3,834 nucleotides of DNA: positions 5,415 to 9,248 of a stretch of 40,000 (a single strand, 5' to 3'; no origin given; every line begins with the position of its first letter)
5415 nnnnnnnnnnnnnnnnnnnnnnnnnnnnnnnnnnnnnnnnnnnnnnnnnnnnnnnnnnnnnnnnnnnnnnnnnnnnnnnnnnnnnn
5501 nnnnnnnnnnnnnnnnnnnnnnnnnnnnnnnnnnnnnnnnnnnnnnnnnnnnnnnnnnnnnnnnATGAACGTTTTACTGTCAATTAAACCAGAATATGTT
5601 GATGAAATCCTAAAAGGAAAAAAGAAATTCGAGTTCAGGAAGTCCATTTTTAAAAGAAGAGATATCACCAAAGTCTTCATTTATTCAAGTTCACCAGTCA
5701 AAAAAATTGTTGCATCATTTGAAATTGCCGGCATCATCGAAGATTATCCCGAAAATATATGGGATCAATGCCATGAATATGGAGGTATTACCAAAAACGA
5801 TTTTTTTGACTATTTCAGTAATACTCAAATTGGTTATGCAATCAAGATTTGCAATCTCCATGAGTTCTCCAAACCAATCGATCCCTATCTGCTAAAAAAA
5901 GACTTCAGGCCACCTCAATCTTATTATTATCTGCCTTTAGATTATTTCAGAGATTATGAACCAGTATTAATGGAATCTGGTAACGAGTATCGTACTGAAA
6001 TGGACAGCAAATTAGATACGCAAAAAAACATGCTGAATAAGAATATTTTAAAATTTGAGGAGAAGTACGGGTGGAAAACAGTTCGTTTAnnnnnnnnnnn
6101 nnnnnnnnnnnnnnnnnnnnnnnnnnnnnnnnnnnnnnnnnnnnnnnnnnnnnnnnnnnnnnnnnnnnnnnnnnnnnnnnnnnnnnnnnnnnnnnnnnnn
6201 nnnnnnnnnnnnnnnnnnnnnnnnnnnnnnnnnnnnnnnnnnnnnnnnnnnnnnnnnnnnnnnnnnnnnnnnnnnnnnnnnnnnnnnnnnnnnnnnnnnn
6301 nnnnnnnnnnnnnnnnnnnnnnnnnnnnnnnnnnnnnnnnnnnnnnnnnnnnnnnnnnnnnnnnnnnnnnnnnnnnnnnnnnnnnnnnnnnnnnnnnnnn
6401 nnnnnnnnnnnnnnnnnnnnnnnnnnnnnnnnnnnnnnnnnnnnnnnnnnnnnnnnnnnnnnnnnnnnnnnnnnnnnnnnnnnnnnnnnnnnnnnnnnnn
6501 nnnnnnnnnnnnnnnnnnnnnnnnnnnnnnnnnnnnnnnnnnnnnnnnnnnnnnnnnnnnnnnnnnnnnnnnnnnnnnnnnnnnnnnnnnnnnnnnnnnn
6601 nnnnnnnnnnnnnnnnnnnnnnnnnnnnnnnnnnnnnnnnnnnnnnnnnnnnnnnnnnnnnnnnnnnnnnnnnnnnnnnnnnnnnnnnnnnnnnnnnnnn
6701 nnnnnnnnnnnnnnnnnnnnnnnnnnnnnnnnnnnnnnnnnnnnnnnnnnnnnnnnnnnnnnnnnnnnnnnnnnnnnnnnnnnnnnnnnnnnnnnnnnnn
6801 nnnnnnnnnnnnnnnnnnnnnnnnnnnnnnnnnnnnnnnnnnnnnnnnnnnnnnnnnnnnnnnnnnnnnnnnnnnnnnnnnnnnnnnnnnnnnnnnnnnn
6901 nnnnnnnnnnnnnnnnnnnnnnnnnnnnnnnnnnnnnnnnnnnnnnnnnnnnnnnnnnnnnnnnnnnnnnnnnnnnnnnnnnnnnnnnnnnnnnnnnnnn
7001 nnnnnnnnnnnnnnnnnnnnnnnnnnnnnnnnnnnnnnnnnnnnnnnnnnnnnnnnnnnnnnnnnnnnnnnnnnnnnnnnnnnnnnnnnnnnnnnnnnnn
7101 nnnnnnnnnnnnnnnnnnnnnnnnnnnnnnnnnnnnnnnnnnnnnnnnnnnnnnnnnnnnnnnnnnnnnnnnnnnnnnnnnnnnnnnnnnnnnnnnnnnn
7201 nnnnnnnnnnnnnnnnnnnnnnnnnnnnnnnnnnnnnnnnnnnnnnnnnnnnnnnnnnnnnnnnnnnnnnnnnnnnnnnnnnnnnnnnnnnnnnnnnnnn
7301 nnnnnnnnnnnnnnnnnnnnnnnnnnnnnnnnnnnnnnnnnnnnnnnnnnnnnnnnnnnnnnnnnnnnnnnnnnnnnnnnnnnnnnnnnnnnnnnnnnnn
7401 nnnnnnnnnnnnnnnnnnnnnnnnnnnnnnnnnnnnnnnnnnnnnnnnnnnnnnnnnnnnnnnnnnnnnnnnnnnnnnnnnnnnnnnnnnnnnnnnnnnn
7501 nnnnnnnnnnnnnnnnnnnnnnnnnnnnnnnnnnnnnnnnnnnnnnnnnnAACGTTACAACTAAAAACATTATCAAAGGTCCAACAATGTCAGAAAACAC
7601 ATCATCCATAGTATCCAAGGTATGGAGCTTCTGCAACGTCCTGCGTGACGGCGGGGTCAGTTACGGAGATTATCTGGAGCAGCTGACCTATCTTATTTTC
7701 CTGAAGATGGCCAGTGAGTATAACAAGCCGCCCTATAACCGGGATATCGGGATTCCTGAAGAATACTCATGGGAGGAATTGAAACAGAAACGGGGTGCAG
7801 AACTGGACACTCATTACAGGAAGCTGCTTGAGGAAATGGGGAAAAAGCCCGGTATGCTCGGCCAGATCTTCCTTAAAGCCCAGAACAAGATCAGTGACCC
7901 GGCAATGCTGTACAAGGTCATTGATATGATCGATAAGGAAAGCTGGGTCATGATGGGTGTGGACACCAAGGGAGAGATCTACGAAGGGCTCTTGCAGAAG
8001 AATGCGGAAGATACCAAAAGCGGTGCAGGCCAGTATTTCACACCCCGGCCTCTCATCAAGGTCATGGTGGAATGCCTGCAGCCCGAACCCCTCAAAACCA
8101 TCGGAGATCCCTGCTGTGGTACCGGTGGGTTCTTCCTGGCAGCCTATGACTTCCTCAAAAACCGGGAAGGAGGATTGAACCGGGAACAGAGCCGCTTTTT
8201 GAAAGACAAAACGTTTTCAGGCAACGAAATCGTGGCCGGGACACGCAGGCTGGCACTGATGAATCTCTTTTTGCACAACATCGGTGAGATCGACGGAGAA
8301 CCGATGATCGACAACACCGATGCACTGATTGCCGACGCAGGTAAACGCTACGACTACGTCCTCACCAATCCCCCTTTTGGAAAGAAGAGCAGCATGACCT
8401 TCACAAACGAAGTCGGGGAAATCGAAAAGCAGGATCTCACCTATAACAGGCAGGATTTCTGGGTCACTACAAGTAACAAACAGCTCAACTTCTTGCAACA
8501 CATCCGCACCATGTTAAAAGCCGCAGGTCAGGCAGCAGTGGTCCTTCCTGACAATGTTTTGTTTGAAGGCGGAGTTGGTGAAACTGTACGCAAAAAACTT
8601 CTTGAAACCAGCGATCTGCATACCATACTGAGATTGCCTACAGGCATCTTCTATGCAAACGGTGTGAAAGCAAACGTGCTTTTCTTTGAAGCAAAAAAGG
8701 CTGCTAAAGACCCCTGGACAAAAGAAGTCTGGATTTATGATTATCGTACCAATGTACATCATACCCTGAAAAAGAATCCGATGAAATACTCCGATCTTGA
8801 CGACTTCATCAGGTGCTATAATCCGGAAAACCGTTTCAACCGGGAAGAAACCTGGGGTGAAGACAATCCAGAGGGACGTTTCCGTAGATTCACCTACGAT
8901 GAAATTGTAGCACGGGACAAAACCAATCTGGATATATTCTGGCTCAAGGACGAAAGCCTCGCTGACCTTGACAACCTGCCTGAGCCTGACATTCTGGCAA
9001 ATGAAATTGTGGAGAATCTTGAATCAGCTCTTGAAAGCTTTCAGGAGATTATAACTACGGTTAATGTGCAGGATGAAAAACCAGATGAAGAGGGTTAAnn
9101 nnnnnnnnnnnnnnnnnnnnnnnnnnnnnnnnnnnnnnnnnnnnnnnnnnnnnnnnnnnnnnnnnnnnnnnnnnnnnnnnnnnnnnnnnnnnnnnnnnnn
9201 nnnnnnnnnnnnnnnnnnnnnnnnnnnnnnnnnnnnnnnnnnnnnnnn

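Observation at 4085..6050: Type I R-M operon with an embedded PIN-GNAT-PUA-like gene and an ASCH domain fused to HsdS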

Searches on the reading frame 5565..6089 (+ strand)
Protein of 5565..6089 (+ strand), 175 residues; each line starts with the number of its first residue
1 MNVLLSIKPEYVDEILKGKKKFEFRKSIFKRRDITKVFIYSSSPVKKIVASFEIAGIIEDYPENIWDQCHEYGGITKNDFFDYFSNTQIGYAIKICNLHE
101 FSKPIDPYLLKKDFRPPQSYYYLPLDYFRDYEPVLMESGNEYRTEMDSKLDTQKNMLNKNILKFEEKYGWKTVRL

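Call 10: find_homologous_proteins(query=window:5565-6074:+)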
Query seq(170 aa) (170 aa): 1600 proteins with E <= 0.001 among 1617 candidates; the best 120 are listed.
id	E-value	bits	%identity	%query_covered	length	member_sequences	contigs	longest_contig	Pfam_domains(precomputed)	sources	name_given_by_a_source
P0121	1.5e-58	215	60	100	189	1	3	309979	-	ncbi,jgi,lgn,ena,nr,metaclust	ncbi:MAG: hypothetical protein AWU59_163 [Methanolobus sp. T82-4]|nr:MAG: hypothetical protein AWU59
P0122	2.9e-57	211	61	100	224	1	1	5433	-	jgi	-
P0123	5.2e-56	207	59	100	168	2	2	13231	-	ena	-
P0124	5.3e-55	204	64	88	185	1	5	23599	-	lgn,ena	-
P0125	8.6e-55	203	70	76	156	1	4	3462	-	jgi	jgi:type I restriction enzyme S subunit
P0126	4.8e-54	201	71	75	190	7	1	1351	-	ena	-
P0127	9.9e-54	200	65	77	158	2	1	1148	-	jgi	jgi:type I restriction enzyme S subunit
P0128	7.7e-52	194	58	91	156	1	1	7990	PF04266.21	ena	-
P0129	4.3e-51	191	63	77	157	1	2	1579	PF04266.21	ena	-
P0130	6.1e-51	191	63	77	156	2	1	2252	PF04266.21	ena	-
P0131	7.7e-51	190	63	76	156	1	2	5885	PF04266.21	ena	-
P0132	8.1e-51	190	55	91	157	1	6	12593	-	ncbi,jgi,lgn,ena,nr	ncbi:MAG TPA: ASCH domain-containing protein [archaeon]|nr:ASCH domain-containing protein [archaeon]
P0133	1.7e-50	189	54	88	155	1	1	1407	PF04266.21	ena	-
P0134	1.7e-50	189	62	76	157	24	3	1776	-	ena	-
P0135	2.1e-50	189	59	86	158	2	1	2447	-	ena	-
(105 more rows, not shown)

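Call 53: search_protein_representatives(protein=window:5565-6089:+)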
Query: 175 residues. Proteins with E-value up to 0.001 (for the whole library): 4456; up to 1e-10: 1980; up to 1e-30: 29. The best 150 are listed.
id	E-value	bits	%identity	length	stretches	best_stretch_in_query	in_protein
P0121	3.9e-59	215.7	73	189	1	1-133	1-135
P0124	1.9e-55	203.7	64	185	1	1-155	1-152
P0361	1.9e-49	184.2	64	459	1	1-136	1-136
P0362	2.6e-40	154.4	58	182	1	1-126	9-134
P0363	7.0e-38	146.5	53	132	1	1-124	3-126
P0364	9.4e-37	142.8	58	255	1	1-125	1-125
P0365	1.1e-36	142.5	56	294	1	1-131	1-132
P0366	3.2e-36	141.0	53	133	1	1-123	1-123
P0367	8.4e-36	139.7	52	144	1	1-128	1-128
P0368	1.4e-35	139.0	50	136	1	1-129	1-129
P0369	1.7e-35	138.7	54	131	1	3-124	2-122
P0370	1.8e-35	138.7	52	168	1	2-125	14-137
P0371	6.9e-35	136.7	44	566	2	1-123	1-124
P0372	8.8e-35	136.4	55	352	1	1-142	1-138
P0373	1.1e-34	136.0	57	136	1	1-124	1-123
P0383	6.0e-32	127.1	47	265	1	1-131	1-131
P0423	8.5e-28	113.6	47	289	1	3-129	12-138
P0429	3.2e-27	111.7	43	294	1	2-127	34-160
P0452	1.8e-25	106.0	40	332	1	1-137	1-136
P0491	4.6e-24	101.5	41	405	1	1-125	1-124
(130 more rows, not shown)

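Call 54: search_protein_families(library=pfam, proteins=[P0361, P0364, P0365, P0371, P0372, P0383, P0452, P0491, P0423, P0429], max_evalue=0.01)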
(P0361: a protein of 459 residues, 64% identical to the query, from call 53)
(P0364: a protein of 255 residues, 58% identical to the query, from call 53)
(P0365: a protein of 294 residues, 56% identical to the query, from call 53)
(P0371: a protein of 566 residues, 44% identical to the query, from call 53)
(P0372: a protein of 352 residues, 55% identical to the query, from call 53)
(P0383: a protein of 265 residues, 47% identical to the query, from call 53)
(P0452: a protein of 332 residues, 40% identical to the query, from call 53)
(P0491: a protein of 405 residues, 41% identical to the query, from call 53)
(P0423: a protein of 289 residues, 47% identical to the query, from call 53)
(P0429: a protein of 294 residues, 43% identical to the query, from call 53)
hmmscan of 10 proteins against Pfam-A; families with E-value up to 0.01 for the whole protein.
P0361 (459 aa): 3 families
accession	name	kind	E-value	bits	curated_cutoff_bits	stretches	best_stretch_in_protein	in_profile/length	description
PF13749.12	HATPase_c_4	-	2.3e-18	66.4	26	1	302-378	1-80/89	Putative ATP-dependent DNA helicase recG C-terminal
PF13412.12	HTH_24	-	4.5e-05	23.4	21.9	1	400-436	10-46/48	Winged helix-turn-helix DNA-binding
PF04266.20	ASCH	-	9e-05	23.6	21.2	1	5-79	1-70/103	ASCH domain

P0364 (255 aa): 3 families
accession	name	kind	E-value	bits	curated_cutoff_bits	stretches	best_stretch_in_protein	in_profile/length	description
PF04266.20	ASCH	-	0.00017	22.7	21.2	1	5-59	1-55/103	ASCH domain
PF14738.11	CFAP91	-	0.00075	20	27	1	128-205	32-108/153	Cilia- and flagella-associated protein 91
PF12961.13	DUF3850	-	0.0034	18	22.9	1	5-43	4-44/77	Domain of unknown function (DUF3850)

P0365 (294 aa): 0 families

P0371 (566 aa): 4 families
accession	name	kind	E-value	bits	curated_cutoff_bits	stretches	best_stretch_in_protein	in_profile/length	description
PF00583.31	Acetyltransf_1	-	1.4e-05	25.8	20.7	1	203-269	39-106/116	Acetyltransferase (GNAT) family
PF01878.24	EVE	-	0.0038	17.7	23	0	458-515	34-94/145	EVE domain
PF04266.20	ASCH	-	0.0043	18.2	21.2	0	5-60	1-54/103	ASCH domain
PF13673.13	Acetyltransf_10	-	0.0049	17.3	23.6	0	222-261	51-92/128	Acetyltransferase (GNAT) domain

P0372 (352 aa): 0 families

P0383 (265 aa): 2 families
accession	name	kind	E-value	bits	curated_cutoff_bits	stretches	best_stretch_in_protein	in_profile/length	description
PF18899.5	DUF5655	-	1.3e-07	32.1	24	1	162-262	10-106/109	Domain of unknown function (DUF5655)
PF04266.20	ASCH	-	0.0015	19.6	21.2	1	5-61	1-57/103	ASCH domain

P0452 (332 aa): 2 families
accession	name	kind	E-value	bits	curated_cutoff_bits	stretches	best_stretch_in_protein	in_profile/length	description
PF13392.12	HNH_3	-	2.2e-15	56.4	24.8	1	250-293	2-45/46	HNH endonuclease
PF04266.20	ASCH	-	0.0041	18.2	21.2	1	5-67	1-60/103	ASCH domain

P0491 (405 aa): 3 families
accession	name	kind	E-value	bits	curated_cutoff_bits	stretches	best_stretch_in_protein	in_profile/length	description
PF18165.6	pP_pnuc_1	-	7.2e-35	120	26.3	1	134-271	2-130/133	Predicted pPIWI-associating nuclease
PF18166.6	pP_pnuc_2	-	2e-27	96.2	25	1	282-404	2-122/122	Predicted pPIWI-associating nuclease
PF04266.20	ASCH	-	0.00013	23.1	21.2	1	5-87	1-92/103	ASCH domain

P0423 (289 aa): 1 family
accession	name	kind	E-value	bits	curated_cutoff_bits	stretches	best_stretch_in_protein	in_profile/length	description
PF12674.12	Zn_ribbon_2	-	0.0066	17.6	22.5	0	248-280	2-38/81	Putative zinc ribbon domain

P0429 (294 aa): 2 families
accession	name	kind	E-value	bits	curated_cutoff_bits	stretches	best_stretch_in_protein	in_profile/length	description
PF01402.27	RHH_1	-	0.00017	21.9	20.5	1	176-208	4-36/39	Ribbon-helix-helix protein, copG family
PF04266.20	ASCH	-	0.005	18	21.2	0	37-92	1-55/103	ASCH domain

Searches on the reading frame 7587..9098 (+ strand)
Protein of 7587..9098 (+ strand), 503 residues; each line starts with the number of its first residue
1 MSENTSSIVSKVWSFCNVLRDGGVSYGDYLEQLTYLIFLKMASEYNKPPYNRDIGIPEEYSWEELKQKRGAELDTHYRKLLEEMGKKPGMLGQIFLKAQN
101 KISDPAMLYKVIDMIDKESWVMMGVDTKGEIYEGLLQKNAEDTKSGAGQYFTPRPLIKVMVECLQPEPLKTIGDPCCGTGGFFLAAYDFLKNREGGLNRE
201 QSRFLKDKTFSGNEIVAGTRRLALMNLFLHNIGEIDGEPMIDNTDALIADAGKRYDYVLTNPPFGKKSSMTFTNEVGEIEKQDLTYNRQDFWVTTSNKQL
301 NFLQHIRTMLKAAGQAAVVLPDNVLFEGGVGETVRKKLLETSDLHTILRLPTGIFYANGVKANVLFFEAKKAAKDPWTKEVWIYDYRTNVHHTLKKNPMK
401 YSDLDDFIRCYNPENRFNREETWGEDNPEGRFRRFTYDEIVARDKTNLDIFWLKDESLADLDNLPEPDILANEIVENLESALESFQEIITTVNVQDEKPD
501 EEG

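Call 3: search_protein_families(library=pfam, proteins=[window:7587-9098:+], max_evalue=0.1)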
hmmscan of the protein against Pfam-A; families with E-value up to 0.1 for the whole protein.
window:7587-9098:+ (503 aa): 6 families
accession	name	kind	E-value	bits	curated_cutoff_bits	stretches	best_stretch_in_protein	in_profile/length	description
PF02384.22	N6_Mtase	-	6e-67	226.6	20.4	1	126-423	4-276/311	N-6 DNA Methylase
PF12161.14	HsdM_N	-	8.6e-14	52.7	24.5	1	9-115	2-135/135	HsdM N-terminal domain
PF07669.17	Eco57I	-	3.3e-07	31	25.3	1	250-350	70-165/171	Eco57I restriction-modification methylase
PF01170.24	UPF0020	-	4.9e-05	23.5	22.3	1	159-268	19-135/197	RMKL-like, methyltransferase domain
PF20473.4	MmeI_Mtase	-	0.00068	19.3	27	1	172-229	23-84/259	MmeI, DNA-methyltransferase domain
PF05175.20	MTS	-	0.061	13.4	23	0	248-271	91-115/170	Methyltransferase small domain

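Call 5: search_protein_families(library=padloc, proteins=[window:7587-9098:+], max_evalue=0.01)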
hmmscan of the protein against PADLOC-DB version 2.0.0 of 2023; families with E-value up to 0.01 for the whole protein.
window:7587-9098:+ (503 aa): 58 families (the best 25 are shown)
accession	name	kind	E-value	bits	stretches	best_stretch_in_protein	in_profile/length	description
PDLC03026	MTase_I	-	7.8e-197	653.2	1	4-498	2-483/487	Type I methyltransferase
PDLC03021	MTase_I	-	1.8e-85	285.6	1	11-488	13-485/491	Type I methyltransferase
PDLC04134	mad2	-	9.7e-57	190.9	1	6-412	139-485/492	mads_2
PDLC03025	MTase_I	-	9.3e-49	164.5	1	29-414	26-413/569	Type I methyltransferase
PDLC03027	MTase_I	-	3.2e-38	129.8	1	5-418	5-413/810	Type I methyltransferase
PDLC03036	MTase_I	-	1.2e-37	127.6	1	127-387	195-444/635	Type I methyltransferase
PDLC03031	MTase_I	-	2.8e-34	116.4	1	126-369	163-403/834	Type I methyltransferase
PDLC03035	MTase_I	-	8.8e-32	108.4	1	81-387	109-403/653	Type I methyltransferase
PDLC03022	MTase_I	-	8.5e-30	101.8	1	91-412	134-444/857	Type I methyltransferase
PDLC03032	MTase_I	-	1.5e-29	100.7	1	4-403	4-400/1001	Type I methyltransferase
PDLC03029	MTase_I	-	4.7e-29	99.3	1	99-374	126-408/661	Type I methyltransferase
PDLC03318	MTase_II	-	6.9e-28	95.4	2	32-192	228-388/723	Type II methyltransferase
PDLC03038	MTase_I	-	3.3e-25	86.1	1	43-368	61-379/896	Type I methyltransferase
PDLC03039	MTase_I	-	1.6e-22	77.4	1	44-372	60-381/708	Type I methyltransferase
PDLC03240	MTase_II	-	1.9e-22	77.8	1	54-385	85-401/511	Type II methyltransferase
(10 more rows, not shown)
